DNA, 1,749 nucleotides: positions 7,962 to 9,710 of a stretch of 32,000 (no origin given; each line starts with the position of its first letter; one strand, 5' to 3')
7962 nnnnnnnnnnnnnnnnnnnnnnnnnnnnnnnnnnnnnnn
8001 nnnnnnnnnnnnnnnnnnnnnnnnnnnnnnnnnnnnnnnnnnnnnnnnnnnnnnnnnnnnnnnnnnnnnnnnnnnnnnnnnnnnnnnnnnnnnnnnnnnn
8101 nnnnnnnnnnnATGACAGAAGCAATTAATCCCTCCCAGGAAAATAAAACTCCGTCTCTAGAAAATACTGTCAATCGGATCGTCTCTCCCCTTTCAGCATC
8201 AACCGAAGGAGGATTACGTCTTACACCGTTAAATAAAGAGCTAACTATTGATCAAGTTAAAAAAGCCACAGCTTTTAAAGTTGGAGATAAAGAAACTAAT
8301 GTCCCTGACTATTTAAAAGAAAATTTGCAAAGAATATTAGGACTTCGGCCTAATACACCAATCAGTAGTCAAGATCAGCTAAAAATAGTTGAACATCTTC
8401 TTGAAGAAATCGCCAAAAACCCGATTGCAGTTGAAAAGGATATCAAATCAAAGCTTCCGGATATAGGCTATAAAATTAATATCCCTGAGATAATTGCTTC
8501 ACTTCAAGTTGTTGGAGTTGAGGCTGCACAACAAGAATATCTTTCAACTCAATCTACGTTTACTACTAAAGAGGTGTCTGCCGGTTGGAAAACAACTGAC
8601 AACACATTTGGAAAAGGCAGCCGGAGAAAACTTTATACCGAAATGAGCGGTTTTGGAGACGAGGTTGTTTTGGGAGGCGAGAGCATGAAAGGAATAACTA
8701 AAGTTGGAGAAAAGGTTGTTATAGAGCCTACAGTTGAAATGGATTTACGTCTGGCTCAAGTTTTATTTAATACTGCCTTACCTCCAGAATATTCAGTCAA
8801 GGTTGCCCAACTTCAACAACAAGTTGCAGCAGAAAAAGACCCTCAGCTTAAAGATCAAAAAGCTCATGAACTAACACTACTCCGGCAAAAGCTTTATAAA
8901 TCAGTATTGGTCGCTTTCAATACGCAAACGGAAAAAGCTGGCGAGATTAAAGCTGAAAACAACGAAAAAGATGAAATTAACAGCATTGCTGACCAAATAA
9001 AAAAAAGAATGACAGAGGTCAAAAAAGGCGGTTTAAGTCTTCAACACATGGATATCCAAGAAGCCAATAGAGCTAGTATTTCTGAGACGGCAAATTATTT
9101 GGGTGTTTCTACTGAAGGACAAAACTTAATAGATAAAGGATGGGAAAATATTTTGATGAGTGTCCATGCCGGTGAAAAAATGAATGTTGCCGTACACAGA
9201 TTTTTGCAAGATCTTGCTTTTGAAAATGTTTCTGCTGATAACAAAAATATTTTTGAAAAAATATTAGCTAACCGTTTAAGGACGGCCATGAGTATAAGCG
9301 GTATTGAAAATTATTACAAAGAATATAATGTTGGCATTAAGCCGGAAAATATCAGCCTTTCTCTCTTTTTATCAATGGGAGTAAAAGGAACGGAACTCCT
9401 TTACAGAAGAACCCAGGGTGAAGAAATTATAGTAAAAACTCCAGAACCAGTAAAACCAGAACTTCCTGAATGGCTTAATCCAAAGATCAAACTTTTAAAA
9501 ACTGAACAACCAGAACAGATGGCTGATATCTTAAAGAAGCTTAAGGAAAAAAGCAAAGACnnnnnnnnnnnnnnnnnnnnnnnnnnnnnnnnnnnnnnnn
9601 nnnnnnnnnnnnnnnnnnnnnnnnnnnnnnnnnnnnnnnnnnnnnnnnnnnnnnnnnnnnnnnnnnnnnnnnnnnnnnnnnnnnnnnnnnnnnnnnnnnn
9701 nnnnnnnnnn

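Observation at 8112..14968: Apparent operon linking the FtsZ-tail-mimic giant to a PG amidase and an LCP transferase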

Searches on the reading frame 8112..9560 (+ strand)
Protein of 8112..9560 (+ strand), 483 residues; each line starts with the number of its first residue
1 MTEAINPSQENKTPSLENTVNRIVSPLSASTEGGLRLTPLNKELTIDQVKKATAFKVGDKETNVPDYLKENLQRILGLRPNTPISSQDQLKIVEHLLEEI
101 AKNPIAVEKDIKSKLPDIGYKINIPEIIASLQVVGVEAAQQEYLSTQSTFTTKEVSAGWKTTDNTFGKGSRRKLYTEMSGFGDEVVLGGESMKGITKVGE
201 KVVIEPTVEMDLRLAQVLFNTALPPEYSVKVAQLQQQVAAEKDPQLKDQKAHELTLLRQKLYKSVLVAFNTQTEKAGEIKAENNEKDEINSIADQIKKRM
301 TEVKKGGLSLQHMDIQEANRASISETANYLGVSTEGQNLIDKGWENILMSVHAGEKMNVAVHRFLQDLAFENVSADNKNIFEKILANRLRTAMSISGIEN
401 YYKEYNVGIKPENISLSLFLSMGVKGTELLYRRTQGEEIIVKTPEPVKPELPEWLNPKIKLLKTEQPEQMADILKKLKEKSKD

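Call 26: search_protein_representatives(alignment_id=A1)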
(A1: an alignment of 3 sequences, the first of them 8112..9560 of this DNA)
Query: 3 sequences, 495 profile positions. Proteins with E-value up to 0.001 (for the whole library): 26; up to 1e-10: 17; up to 1e-30: 10. The best 26 are listed.
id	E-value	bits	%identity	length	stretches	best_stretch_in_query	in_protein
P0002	7.7e-235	797.0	-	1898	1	1-493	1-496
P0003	6.6e-151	520.2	-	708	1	15-483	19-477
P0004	2.7e-132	458.8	-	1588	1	9-482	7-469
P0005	1.6e-59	218.7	-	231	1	8-232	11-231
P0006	1.6e-51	192.4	-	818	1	6-493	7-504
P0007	8.2e-50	186.7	-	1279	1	5-491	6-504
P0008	9.6e-50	186.5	-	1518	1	1-481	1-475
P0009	2.9e-46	175.0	-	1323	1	17-480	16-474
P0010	1.6e-41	159.4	-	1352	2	216-493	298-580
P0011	6.0e-39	150.9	-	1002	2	215-481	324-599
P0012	3.2e-19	85.8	-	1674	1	1-461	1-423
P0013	1.1e-15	74.2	-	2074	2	210-461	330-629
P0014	3.8e-15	72.4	-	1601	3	208-413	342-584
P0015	8.6e-15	71.2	-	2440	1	210-450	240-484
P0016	9.4e-14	67.8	-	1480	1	211-491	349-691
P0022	2.9e-09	53.0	-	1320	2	199-336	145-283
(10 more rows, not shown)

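Call 27: predict_structure(alignment_id=A1)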
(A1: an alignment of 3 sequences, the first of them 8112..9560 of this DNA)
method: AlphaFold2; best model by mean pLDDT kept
length: 483 residues; sequences in the alignment: 3
mean_pLDDT: 60.9   pTM: 0.49
mean pLDDT of the five models: 60.9, 60.1, 51.3, 50.7, 49.3
residues with pLDDT >= 90: 11; 70-90: 174; 50-70: 149; < 50: 149
segments of 3 or more residues with pLDDT < 50: 1-10, 28-43, 148-198, 200-207, 272-281, 406-414, 433-448, 459-483
pLDDT, mean of each block of 10 residues (from residue 1): 34 68 56 34 56 67 73 61 67 71 62 56 61 73 57 27 34 35 37 40 45 65 84 80 61 69 76 47 69 87 77 75 88 88 82 79 89 88 81 62 47 50 56 44 41 57 39 36 34
secondary structure, 60 per line:
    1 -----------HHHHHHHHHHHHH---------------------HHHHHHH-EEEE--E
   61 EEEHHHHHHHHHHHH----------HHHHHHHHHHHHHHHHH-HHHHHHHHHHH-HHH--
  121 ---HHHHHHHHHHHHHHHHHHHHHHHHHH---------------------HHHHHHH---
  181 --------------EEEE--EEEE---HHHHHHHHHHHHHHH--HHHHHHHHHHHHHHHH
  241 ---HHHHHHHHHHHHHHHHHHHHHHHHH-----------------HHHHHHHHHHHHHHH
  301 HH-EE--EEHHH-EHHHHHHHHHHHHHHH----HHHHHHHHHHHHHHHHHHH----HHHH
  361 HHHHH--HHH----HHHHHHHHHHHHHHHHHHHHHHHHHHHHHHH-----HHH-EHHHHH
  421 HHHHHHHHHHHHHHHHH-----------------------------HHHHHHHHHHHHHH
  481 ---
elements in order: H12-24 H46-52 E54-57 E60-63 H64-75 H86-102 H104-114 H124-149 H171-177 E195-198 E201-204 H208-222 H225-240 H244-268 H286-302 H315-329 H334-352 H357-365 H375-405 H416-437 H467-480

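Call 29: find_encoding_contigs(protein=P0004, flank=8000, max_places=3)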
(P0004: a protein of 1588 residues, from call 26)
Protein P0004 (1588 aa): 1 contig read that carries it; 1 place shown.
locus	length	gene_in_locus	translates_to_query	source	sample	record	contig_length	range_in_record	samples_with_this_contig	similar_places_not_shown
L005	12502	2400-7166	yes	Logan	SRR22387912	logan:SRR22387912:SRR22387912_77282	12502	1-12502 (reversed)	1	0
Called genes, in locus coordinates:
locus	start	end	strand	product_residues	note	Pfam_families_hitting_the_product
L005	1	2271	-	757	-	?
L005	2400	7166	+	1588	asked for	-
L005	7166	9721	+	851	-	PF03816:LytR_cpsA_psr, PF01520:Amidase_3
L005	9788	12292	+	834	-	-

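Call 30: find_encoding_contigs(protein=P0003, flank=8000, max_places=3)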
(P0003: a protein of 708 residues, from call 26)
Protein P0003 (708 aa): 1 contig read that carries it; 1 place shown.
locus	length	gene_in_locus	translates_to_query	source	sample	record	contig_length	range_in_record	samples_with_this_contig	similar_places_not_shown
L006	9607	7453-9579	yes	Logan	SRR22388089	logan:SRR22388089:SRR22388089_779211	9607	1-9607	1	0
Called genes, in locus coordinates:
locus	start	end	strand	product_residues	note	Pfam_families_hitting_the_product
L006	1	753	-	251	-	?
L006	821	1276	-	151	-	-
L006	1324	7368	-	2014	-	-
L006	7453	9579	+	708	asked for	-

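Call 31: find_encoding_contigs(protein=P0007, flank=8000, max_places=3)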
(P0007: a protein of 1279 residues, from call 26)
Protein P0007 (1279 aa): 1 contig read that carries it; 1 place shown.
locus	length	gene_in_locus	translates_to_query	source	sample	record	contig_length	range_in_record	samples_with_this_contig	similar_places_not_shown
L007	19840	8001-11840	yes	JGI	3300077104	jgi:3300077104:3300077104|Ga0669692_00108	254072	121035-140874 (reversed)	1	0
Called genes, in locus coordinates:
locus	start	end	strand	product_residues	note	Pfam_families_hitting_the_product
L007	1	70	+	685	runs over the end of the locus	-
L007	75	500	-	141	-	-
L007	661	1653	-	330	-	-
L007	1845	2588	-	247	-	-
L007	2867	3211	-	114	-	-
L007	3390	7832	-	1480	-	-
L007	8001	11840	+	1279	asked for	-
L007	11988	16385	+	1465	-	PF00912:Transgly, PF00905:Transpeptidase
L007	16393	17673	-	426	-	-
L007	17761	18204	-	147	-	PF22296:bAvd, PF05635:23S_rRNA_IVP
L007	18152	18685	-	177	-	-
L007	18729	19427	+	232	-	-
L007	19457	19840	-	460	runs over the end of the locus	PF00534:Glycos_transf_1 (weak)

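Call 32: find_encoding_contigs(protein=P0008, flank=8000, max_places=3)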
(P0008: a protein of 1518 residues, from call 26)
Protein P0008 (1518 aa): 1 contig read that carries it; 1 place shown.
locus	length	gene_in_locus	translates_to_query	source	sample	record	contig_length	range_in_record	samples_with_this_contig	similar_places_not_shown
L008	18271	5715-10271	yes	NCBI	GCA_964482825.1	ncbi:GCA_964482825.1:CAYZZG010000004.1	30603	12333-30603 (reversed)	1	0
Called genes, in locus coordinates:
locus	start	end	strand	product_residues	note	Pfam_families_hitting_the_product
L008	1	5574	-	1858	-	?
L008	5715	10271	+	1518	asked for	PF05050:Methyltransf_21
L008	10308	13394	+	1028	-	PF03816:LytR_cpsA_psr, PF01520:Amidase_3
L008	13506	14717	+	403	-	PF12666:PrgI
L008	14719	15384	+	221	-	PF26593:TraC-like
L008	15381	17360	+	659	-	PF12846:AAA_10 (faint), PF19044:P-loop_TraG, PF01935:DUF87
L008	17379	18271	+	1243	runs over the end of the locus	PF00768:Peptidase_S11 (weak), PF13354:Beta-lactamase2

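Call 33: find_encoding_contigs(protein=P0010, flank=8000, max_places=3)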
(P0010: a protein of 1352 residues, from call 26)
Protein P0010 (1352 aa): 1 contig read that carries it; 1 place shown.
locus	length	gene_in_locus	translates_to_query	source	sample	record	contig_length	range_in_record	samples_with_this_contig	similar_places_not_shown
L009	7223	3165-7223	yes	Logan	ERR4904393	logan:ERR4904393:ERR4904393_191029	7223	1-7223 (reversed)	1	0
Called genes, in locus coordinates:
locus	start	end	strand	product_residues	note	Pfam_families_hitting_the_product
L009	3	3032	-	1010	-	?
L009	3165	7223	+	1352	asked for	?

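Call 40: find_related_loci(query=A2, collection=genome_contigs, flank=10000)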
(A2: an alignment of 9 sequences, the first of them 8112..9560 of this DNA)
Query A2 (483 aa) in genome_contigs; peptide patterns used: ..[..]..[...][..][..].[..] (x = any residue, [..] = any of these).
8 stretches matched a pattern; 4 encode a relative of the query (tblastn E <= 1e-3); 4 distinct loci.
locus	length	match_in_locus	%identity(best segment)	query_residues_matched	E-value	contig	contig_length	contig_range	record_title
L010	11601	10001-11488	43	1-477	7e-108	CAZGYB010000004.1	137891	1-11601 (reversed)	MAG TPA_asm: uncultured Gammaproteobacteria bacterium isolate SRP173033_co2_14 genome assembly, contig: NODE_39_length_1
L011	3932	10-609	47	287-482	1e-47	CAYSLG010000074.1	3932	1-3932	MAG TPA_asm: uncultured Gammaproteobacteria bacterium isolate binchicken_co251_965 genome assembly, contig: NODE_33589_l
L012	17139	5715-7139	31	1-468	2e-40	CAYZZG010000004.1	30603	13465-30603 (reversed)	MAG TPA_asm: uncultured Gammaproteobacteria bacterium isolate binchicken_co251_287 genome assembly, contig: NODE_2054_le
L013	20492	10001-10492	29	30-192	3e-10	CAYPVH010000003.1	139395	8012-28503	MAG TPA_asm: uncultured Gammaproteobacteria bacterium isolate binchicken_co154_439 genome assembly, contig: NODE_58_leng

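Call 44: search_protein_families(library=pfam, proteins=[L013:15717-16583:-, L013:16615-17280:+, L013:17934-18341:-, L013:18338-19096:-, L013:19036-20253:+, L011:1645-2259:+, L011:2272-3792:+, L010:8389-9906:+, L011:49-1383:+], max_evalue=0.01)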
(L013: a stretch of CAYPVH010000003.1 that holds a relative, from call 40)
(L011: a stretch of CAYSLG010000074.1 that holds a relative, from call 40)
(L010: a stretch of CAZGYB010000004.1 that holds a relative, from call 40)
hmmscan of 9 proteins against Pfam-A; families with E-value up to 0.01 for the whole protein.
L013:15717-16583:- (288 aa): 1 family
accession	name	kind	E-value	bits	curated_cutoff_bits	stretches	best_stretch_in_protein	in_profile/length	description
PF20257.3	SAM_HAT_C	-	7.4e-07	29.9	25.5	1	191-252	3-60/84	SAM hydroxide adenosyltransferase C-terminal domain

L013:16615-17280:+ (221 aa): 1 family
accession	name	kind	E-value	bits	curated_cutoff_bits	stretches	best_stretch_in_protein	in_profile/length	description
PF00963.24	Cohesin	-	2.5e-08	34.7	24.1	1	41-126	13-110/139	Cohesin domain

L013:17934-18341:- (135 aa): 0 families

L013:18338-19096:- (252 aa): 1 family
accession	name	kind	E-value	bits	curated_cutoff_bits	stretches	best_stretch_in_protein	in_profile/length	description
PF07558.16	Shugoshin_N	-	0.0029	17.8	30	1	75-98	20-43/45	Shugoshin N-terminal coiled-coil region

L013:19036-20253:+ (405 aa): 1 family
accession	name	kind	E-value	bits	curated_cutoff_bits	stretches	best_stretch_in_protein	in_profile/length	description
PF03222.19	Trp_Tyr_perm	-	8.8e-12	45.3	22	1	53-275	4-237/393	Tryptophan/tyrosine permease family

L011:1645-2259:+ (204 aa): 0 families

L011:2272-3792:+ (506 aa): 1 family
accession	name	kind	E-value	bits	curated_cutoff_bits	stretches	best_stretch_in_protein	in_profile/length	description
PF03816.19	LytR_cpsA_psr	-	1.4e-18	67.9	24.6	1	198-356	1-147/150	LytR_cpsA_psr family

L010:8389-9906:+ (505 aa): 6 families
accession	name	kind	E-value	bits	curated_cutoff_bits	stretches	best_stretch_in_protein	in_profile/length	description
PF00535.33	Glycos_transf_2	-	1.5e-24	87.3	23.3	1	10-153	1-132/168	Glycosyl transferase family 2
PF10111.15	Glyco_tranf_2_2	-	2.6e-10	40.7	27.3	1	11-211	3-199/276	Glycosyltransferase like family 2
PF02709.20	Glyco_transf_7C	-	7e-05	22.8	23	1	175-205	21-51/78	N-terminal domain of galactosyltransferase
PF07719.23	TPR_2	-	0.0002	21.7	27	0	449-475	3-29/34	Tetratricopeptide repeat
PF13641.12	Glyco_tranf_2_3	-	0.0038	17.7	27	1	9-96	3-91/230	Glycosyltransferase like family 2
PF01025.24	GrpE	-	0.0068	16.5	25.8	0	282-351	31-98/165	GrpE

L011:49-1383:+ (444 aa): 0 families

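Call 56: fold_search(model_id=the predicted structure, library=pdb)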
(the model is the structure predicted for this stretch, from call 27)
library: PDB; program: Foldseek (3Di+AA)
matches with E <= 10: 277; with E <= 0.001: 0
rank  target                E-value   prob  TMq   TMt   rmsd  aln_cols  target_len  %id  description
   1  9cpa_k                4.2e-01  0.09  0.12  0.10  34.5       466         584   10  Structure of a Mammalian DHX29-bound 43S Pre-initiation Complex (released 2025-07-23)
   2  8f7n                  5.0e-01  0.06  0.09  0.11  36.3       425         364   10  Crystal structure of chemoreceptor McpZ ligand sensing domain (released 2023-07-05)
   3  4pho_B                6.7e-01  0.20  0.13  0.18  21.5       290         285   13  ClyA CC6/264 ox (2-303) (released 2014-09-24)
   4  7b2m_B                6.7e-01  0.10  0.12  0.10  26.8       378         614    8  Cryo-EM structure of complement C4b in complex with nanobody E3 (released 2022-03-02)
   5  9az4_G                9.1e-01  0.06  0.10  0.12  27.1       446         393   11  INF2 at the Barbed End of F-Actin (released 2024-05-29)
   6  9iqg_A                1.0e+00  0.06  0.08  0.07  27.9       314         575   13  Cryo-EM structure of MsRv1273c/72c from Mycobacterium smegmatis in the ATP|ADP+Vi-bound Occ (Vi) state (released 2025-05-14)
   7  3no6_B                1.1e+00  0.11  0.11  0.18  18.6       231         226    9  Crystal structure of a putative thiaminase II (SE1693) from Staphylococcus epidermidis ATCC 12228 at 1.65 A resolution (released 2010-07-28)
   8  8y6h_A                1.1e+00  0.03  0.09  0.08  33.5       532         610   13  P-glycoprotein in complex with UIC2 Fab and triple elacridar molecules in LMNG detergent (released 2024-04-17)
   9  5jdo_A                1.4e+00  0.07  0.09  0.15  25.6       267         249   11  T. congolense haptoglobin-haemoglobin receptor in complex with haemoglobin (released 2016-04-27)
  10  4pho_A                1.4e+00  0.06  0.09  0.13  23.9       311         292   12  ClyA CC6/264 ox (2-303) (released 2014-09-24)
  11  8wx2_A                1.4e+00  0.05  0.12  0.13  26.6       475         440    9  Cryo-EM structure of human SLC15A3 (dimer) (released 2023-12-06)
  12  3wmf                  1.6e+00  0.04  0.08  0.07  26.4       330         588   12  Crystal structure of an inward-facing eukaryotic ABC multitrug transporter G277V/A278V/A279V mutant (released 2014-03-19)
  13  7kam_A                1.6e+00  0.04  0.11  0.11  28.7       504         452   10  Cryo-EM structure of the Sec complex from T. lanuginosus, wild-type, class with Sec62, plug-closed conformation (released 2021-01-06)
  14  9j8s_A                1.6e+00  0.03  0.08  0.05  28.1       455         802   10  MprF from Pseudomonas aeruginosa in nanodisc, C2 symmetry (released 2025-09-03)
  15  6a6n                  1.6e+00  0.04  0.08  0.07  28.9       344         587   11  Crystal structure of an inward-open apo state of the eukaryotic ABC multidrug transporter CmABCB1 (released 2019-01-16)
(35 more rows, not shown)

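Call 59: find_related_loci(query=A2, collection=metagenome_contigs, flank=9000)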
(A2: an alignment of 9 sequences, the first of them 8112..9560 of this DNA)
Query A2 (483 aa) in metagenome_contigs; peptide patterns used: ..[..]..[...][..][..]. (x = any residue, [..] = any of these).
218 stretches matched a pattern; 3 encode a relative of the query (tblastn E <= 1e-3); 3 distinct loci.
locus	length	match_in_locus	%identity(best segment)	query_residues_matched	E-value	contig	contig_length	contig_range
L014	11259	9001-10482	28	7-479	8e-36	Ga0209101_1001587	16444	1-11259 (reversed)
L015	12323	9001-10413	27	10-479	2e-33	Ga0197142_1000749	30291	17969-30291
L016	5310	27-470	30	330-482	3e-10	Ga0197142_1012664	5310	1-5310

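Call 64: find_encoding_contigs(protein=P0009, flank=8000, max_places=3)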
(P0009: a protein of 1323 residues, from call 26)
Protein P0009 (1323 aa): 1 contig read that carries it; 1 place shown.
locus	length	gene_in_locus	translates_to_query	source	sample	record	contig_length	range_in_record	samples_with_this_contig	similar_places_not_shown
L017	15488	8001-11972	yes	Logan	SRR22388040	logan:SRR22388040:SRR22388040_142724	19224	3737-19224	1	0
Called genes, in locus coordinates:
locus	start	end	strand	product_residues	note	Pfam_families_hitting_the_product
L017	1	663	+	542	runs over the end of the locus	-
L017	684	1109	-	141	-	-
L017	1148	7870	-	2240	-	PF17914:HopA1 (faint)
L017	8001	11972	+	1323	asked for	PF00069:Pkinase, PF07714:PK_Tyr_Ser-Thr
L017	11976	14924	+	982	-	PF03816:LytR_cpsA_psr, PF01520:Amidase_3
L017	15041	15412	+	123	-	PF05635:23S_rRNA_IVP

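Call 65: find_encoding_contigs(protein=P0011, flank=8000, max_places=3)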
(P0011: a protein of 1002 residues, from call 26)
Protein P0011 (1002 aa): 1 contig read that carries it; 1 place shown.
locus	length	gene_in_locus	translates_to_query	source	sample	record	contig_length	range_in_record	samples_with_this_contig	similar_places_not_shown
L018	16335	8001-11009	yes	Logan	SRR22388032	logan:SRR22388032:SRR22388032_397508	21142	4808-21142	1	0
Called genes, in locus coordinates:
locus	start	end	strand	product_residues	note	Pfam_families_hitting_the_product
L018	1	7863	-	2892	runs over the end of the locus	-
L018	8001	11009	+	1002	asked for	-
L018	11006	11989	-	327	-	-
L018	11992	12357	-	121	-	-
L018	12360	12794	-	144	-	-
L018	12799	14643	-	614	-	-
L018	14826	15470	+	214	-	PF01797:Y1_Tnp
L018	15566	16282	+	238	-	PF13453:Zn_ribbon_TFIIB (faint)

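Call 66: find_encoding_contigs(protein=P0012, flank=8000, max_places=3)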
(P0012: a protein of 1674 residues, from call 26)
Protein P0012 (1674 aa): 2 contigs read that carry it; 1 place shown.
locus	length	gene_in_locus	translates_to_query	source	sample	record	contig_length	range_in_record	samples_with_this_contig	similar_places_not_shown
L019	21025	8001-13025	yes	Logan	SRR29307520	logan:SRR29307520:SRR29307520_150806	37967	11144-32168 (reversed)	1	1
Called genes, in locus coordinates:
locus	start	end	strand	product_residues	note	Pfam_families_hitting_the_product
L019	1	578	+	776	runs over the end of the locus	-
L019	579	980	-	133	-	-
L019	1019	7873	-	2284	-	-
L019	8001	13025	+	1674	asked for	-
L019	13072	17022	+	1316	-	PF00912:Transgly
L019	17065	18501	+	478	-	PF00905:Transpeptidase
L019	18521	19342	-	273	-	-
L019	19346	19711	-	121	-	-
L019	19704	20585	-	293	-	PF16285:DUF4931_N, PF01087:GalP_UDP_transf (weak), PF16268:DUF4921 (faint)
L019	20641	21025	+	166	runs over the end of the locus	PF01195:Pept_tRNA_hydro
